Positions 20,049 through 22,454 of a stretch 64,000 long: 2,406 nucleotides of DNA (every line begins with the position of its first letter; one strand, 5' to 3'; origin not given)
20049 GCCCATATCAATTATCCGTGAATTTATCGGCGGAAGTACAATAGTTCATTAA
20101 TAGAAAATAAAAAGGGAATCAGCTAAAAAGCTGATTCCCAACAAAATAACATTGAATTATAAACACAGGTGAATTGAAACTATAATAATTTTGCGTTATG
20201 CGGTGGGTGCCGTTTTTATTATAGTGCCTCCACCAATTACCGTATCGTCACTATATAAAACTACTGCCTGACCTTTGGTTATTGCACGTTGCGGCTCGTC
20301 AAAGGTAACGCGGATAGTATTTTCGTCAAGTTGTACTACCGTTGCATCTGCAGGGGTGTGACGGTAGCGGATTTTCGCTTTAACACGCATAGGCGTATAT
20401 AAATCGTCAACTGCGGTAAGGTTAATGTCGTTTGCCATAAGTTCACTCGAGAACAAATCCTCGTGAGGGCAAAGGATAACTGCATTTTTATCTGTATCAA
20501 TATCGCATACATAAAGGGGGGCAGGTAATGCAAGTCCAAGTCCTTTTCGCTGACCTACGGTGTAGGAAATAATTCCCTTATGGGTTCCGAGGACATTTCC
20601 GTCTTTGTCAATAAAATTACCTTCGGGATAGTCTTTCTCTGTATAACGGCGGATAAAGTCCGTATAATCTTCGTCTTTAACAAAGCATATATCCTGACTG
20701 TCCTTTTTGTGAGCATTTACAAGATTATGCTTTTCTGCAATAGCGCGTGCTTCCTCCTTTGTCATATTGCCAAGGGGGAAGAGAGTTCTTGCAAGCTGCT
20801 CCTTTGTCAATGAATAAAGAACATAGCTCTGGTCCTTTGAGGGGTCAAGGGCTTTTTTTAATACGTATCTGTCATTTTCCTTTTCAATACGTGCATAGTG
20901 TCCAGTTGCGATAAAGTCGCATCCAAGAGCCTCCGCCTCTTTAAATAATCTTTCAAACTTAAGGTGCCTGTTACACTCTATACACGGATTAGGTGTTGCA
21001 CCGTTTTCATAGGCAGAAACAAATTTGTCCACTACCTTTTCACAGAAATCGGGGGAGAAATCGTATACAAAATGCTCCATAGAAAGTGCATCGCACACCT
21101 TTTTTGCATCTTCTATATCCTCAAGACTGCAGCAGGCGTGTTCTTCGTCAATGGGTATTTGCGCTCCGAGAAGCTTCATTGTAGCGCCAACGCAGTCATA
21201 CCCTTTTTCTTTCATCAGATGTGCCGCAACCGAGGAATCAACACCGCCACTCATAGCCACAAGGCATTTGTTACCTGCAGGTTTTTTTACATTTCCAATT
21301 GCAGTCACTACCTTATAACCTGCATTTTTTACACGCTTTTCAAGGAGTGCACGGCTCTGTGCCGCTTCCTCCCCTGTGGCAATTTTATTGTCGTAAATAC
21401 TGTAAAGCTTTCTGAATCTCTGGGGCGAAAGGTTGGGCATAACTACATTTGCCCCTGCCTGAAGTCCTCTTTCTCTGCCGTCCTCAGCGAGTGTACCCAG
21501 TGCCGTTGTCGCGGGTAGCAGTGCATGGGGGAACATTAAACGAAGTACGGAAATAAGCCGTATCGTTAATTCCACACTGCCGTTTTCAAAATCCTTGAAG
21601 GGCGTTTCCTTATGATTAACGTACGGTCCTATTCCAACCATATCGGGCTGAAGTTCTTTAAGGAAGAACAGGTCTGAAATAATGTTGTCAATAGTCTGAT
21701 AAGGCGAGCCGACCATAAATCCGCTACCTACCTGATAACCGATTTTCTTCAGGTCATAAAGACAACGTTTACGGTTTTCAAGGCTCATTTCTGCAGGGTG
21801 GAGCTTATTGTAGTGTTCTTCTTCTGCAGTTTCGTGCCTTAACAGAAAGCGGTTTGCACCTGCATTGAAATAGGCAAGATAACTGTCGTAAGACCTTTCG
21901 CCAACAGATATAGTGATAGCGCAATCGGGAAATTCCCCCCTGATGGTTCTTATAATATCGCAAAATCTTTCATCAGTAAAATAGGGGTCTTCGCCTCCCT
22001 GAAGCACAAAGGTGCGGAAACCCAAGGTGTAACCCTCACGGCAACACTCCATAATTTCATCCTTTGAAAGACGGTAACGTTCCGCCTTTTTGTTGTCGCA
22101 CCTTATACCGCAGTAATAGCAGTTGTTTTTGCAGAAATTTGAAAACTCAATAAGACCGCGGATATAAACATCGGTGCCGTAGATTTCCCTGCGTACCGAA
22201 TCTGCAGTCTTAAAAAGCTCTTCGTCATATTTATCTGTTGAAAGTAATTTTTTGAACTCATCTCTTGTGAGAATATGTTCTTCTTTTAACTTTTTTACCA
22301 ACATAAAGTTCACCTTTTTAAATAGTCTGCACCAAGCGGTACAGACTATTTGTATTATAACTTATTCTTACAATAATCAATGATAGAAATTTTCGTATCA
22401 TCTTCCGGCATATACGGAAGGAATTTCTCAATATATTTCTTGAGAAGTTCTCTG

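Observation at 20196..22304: HydE radical-SAM hydrogenase maturase fused in-frame to the tRNA thiolase MnmA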

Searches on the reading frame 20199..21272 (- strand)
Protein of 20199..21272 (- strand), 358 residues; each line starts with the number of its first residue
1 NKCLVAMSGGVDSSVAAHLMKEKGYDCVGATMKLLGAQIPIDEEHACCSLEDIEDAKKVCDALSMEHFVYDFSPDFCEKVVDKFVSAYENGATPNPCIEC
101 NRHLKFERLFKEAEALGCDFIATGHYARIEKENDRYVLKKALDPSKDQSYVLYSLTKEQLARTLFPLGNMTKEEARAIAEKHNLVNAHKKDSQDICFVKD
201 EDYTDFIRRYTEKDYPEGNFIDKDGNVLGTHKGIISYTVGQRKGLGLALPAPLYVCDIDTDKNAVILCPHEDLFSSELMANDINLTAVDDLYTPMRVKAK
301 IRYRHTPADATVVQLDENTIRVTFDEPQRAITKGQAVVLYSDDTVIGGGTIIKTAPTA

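Call 35: search_solved_structures(query=window:20199-21272:-, max_evalue=1e-10, show_alignments=2)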
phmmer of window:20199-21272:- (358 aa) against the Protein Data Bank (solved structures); distinct sequences matched with E-value up to 1e-10: 4.
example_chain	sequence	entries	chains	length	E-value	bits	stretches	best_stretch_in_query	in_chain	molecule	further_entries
2der_A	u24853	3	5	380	3e-78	266.4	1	2-356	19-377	tRNA-specific 2-thiouridylase mnmA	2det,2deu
9hln_A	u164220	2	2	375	1.3e-75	257.8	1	3-351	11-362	tRNA-specific 2-thiouridylase MnmA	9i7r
9hlv_A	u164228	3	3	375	5.9e-74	252.3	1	3-351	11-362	tRNA-specific 2-thiouridylase MnmA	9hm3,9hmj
2hma_A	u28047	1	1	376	6e-74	252.3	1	3-351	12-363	Probable tRNA (5-methylaminomethyl-2-thiouridylate)-methyltransferase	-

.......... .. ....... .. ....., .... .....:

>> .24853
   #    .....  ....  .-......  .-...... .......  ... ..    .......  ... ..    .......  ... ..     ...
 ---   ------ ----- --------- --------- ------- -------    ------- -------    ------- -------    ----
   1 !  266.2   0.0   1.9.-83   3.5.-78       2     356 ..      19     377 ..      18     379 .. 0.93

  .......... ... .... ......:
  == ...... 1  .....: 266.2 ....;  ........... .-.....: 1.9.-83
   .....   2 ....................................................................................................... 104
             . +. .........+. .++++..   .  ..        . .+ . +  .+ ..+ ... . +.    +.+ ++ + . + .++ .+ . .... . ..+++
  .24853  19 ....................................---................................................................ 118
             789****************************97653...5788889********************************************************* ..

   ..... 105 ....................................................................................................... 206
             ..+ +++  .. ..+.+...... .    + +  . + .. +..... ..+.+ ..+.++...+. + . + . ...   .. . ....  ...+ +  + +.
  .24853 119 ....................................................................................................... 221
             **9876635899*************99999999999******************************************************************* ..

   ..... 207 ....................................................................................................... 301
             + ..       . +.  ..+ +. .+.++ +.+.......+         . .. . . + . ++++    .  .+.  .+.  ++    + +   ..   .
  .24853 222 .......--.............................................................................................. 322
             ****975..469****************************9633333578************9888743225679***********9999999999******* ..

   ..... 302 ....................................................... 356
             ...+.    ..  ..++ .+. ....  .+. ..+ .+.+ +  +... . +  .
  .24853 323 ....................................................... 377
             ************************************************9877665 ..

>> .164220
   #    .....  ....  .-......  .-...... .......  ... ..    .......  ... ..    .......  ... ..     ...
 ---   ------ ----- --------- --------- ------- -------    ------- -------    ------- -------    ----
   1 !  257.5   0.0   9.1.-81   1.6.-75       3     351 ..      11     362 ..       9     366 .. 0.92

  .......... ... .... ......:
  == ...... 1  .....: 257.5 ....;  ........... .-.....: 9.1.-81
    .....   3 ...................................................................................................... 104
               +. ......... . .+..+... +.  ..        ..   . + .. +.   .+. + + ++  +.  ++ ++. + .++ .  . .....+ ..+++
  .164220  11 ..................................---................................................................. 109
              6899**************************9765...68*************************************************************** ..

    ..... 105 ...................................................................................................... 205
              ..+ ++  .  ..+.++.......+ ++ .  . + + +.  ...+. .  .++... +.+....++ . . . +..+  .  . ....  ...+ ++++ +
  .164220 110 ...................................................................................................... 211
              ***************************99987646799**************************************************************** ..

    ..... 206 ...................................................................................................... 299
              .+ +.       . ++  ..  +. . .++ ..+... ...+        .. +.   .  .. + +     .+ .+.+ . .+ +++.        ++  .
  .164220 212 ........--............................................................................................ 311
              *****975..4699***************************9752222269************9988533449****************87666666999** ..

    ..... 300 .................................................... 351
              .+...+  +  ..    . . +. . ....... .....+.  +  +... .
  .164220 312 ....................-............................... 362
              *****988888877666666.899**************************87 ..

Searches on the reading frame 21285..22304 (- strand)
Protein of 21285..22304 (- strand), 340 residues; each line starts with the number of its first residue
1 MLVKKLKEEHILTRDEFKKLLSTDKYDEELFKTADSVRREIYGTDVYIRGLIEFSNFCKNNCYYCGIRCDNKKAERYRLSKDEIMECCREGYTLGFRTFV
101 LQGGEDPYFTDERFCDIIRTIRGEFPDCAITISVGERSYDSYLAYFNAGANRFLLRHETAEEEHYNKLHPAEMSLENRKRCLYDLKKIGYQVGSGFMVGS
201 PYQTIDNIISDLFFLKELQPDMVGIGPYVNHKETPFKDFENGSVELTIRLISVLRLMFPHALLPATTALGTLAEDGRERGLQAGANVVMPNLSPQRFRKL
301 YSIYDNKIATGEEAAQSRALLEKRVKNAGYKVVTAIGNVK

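Call 61: find_related_loci(query=A3, collection=metagenome_contigs, flank=6000)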
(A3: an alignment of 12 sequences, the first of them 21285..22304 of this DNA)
Query A3 (340 aa) in metagenome_contigs; peptide patterns used: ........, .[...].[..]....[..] (x = any residue, [..] = any of these).
600 stretches matched a pattern (row limit reached: there are more); 596 encode a relative of the query (tblastn E <= 1e-3); the best 80 are kept; 80 distinct loci.
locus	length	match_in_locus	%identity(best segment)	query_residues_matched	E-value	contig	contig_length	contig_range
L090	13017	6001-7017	68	2-340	6e-163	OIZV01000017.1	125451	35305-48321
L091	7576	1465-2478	67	3-340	1e-161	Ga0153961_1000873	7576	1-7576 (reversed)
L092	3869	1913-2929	65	2-340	2e-166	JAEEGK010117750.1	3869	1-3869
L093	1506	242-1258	67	2-340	1e-172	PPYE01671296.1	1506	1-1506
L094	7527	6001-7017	64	2-340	2e-157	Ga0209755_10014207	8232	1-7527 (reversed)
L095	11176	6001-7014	66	2-340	2e-156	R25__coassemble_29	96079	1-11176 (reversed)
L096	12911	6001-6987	66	12-340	3e-155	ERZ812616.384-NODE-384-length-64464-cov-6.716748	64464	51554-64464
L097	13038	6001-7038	64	1-340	3e-155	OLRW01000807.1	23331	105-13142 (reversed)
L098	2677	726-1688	69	20-340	6e-164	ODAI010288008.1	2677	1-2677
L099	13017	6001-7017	63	2-340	1e-154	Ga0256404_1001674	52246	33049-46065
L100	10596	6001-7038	64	1-340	1e-154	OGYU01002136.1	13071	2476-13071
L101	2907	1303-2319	64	2-340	8e-163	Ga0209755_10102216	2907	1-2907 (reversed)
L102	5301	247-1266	62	1-340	1e-155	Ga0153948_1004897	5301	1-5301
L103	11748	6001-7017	64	2-340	1e-153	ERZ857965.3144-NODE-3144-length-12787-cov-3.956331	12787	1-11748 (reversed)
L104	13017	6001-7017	67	2-340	2e-153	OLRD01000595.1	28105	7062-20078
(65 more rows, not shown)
